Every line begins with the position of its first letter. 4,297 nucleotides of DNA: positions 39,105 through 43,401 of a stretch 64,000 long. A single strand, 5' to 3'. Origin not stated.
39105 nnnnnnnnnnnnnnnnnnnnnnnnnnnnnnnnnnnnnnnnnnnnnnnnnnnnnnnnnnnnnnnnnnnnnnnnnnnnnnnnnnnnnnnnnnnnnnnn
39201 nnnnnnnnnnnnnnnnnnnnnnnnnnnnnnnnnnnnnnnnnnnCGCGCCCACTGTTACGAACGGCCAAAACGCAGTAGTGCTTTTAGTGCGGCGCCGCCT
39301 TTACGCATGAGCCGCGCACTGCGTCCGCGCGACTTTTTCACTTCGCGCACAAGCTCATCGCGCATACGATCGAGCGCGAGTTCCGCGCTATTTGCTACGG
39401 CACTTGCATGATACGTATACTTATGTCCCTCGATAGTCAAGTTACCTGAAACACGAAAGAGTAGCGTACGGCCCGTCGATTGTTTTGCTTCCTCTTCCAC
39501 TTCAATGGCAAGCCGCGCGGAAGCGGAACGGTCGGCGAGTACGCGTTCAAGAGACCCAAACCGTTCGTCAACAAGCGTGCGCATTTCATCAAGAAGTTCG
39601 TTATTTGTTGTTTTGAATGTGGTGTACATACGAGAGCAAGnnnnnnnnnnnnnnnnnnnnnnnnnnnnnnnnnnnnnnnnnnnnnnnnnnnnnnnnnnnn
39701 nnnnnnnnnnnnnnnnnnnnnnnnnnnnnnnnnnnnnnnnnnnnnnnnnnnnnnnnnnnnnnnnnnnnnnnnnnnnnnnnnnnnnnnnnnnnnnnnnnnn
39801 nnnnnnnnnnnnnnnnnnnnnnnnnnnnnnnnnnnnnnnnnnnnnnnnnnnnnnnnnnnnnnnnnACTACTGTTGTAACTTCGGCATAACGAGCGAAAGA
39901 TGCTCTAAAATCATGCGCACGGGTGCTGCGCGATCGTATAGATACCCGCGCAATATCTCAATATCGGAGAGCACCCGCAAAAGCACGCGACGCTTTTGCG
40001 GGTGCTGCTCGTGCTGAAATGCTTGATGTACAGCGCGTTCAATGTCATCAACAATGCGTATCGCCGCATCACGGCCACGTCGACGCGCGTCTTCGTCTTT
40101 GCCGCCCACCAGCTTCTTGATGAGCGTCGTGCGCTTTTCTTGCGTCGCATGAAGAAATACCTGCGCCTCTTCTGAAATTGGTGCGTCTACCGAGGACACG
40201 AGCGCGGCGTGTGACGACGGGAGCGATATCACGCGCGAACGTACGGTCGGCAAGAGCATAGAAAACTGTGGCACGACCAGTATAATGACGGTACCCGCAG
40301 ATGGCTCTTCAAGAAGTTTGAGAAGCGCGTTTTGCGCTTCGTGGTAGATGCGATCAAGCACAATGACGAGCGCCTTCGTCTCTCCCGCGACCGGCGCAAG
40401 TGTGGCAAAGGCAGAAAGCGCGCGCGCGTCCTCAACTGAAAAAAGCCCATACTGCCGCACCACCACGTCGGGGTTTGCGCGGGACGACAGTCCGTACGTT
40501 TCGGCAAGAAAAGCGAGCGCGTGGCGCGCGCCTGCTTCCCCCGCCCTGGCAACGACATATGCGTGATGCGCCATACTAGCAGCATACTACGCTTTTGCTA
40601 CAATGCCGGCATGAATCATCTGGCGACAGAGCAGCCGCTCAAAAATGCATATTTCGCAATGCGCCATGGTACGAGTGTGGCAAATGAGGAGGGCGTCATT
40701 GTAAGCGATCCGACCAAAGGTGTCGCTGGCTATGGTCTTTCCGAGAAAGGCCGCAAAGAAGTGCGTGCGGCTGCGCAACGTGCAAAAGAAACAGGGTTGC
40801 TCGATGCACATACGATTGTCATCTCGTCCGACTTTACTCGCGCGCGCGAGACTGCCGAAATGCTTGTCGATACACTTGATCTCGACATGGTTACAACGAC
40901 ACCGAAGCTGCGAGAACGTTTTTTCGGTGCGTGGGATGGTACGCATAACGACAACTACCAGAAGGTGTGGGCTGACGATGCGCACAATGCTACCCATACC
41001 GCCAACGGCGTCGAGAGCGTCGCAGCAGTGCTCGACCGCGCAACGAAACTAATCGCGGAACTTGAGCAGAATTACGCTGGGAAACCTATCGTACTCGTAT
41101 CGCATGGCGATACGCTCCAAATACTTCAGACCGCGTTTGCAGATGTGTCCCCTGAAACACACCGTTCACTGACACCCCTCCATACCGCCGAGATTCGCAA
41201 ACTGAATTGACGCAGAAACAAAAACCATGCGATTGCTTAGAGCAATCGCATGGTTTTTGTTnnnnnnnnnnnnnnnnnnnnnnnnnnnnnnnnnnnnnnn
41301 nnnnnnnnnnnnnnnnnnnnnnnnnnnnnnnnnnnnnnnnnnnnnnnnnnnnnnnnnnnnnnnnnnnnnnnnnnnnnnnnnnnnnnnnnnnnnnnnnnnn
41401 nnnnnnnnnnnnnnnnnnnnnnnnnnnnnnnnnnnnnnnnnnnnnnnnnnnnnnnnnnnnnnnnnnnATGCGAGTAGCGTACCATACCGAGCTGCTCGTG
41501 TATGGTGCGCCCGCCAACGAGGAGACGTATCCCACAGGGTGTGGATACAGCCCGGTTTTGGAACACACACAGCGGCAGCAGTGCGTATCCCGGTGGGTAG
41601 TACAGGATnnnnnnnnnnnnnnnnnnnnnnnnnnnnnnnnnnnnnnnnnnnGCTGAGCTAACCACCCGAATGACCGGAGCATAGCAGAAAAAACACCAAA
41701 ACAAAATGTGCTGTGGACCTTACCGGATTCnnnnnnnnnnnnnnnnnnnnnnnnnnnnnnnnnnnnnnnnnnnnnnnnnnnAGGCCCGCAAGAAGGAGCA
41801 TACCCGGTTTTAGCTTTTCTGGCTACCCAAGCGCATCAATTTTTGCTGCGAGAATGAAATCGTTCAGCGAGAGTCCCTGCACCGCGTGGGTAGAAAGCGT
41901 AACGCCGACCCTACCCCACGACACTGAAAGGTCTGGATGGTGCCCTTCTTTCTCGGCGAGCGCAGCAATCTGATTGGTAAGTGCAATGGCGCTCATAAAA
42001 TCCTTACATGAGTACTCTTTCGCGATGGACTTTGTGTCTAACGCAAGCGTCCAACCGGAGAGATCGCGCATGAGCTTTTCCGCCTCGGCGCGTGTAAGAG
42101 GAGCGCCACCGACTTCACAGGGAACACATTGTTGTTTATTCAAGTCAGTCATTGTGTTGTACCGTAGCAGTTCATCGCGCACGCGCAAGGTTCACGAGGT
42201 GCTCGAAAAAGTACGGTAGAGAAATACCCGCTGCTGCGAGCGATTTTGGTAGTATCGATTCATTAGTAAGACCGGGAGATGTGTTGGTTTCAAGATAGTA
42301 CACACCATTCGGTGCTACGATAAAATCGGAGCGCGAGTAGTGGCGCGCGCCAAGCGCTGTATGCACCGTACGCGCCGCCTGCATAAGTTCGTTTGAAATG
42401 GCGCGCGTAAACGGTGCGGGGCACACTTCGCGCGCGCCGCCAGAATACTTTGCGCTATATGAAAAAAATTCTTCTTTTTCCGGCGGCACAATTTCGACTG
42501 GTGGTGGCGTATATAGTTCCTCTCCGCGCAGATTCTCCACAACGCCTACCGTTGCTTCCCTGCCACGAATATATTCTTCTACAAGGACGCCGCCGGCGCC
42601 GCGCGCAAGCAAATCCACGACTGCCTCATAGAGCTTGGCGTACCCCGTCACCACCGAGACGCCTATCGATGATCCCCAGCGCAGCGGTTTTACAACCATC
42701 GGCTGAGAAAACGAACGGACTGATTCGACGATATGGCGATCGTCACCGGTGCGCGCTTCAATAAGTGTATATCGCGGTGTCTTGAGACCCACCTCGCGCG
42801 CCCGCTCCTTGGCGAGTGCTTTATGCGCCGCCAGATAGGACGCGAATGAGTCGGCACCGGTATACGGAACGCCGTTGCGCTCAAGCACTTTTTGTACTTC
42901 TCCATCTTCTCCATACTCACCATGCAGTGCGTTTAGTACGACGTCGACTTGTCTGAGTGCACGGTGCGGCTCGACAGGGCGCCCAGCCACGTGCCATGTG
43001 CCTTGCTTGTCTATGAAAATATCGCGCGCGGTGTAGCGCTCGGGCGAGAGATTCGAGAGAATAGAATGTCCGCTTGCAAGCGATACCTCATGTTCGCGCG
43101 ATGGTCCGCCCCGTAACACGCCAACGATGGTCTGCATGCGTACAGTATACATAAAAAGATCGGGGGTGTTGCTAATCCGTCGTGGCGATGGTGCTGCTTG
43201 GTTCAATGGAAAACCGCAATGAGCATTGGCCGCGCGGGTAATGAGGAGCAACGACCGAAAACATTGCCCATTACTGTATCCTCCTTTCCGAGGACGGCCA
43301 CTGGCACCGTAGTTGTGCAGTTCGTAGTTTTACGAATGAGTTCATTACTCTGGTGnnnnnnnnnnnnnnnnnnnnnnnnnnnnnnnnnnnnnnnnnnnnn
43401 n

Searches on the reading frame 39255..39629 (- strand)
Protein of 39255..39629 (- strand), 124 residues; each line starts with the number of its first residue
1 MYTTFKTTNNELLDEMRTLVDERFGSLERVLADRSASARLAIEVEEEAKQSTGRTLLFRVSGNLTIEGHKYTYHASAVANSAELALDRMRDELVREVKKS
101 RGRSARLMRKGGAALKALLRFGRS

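Call 10: search_protein_families(library=pfam, proteins=[window:39255-39629:-], max_evalue=0.001)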
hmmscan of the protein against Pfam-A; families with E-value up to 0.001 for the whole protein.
window:39255-39629:- (124 aa): 1 family
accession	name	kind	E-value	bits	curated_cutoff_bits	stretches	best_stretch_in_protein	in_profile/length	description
PF02482.25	Ribosomal_S30AE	-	3.7e-05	24.8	23.7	1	6-103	4-86/88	Sigma 54 modulation protein / S30EA ribosomal protein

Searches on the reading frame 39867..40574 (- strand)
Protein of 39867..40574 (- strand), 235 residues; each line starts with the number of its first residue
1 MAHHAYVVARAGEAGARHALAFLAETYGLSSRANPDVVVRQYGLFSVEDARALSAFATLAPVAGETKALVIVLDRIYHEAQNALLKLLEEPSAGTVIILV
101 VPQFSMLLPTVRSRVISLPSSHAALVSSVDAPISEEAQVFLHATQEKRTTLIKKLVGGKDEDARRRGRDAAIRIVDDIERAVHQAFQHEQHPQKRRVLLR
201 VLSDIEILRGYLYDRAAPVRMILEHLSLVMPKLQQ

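Call 10: search_protein_families(library=pfam, proteins=[window:39867-40574:-], max_evalue=0.001)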
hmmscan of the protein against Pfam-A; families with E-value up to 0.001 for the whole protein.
window:39867-40574:- (235 aa): 1 family
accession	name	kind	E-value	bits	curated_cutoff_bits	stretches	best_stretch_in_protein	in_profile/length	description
PF13177.12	DNA_pol3_delta2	-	4e-16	59.8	27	1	42-117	78-154/161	DNA polymerase III, delta subunit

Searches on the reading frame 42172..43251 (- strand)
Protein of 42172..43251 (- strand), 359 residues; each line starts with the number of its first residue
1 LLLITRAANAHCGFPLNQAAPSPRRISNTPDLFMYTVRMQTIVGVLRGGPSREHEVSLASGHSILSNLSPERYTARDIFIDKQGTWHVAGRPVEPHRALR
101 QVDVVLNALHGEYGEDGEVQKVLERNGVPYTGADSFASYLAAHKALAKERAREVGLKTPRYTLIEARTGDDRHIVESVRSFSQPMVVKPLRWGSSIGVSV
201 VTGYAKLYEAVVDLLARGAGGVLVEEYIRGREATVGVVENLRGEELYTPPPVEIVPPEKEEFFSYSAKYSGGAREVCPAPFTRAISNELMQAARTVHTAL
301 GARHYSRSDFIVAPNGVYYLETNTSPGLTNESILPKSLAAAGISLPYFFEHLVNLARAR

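Call 9: search_protein_families(library=pfam, proteins=[window:42172-43251:-], max_evalue=0.001)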
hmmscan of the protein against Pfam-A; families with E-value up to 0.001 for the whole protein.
window:42172-43251:- (359 aa): 6 families
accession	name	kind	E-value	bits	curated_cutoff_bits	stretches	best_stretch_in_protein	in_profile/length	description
PF07478.18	Dala_Dala_lig_C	-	4.3e-35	121.5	24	1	153-353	4-203/204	D-ala D-ala ligase C-terminus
PF01820.27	Dala_Dala_lig_N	-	9.5e-25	87.9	34.6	1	43-133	2-121/121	D-ala D-ala ligase N-terminus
PF02222.28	ATP-grasp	-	3.5e-06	27.2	27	1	151-253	3-101/179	ATP-grasp domain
PF01071.24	GARS_A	-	8.6e-06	26.2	27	1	143-239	2-100/194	Phosphoribosylglycinamide synthetase, ATP-grasp (A) domain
PF02655.19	ATP-grasp_3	-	8.9e-06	26.3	23.2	1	142-324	2-155/160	ATP-grasp domain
PF08443.16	RimK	-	0.00039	20.5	21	0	142-232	7-86/188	RimK-like ATP-grasp domain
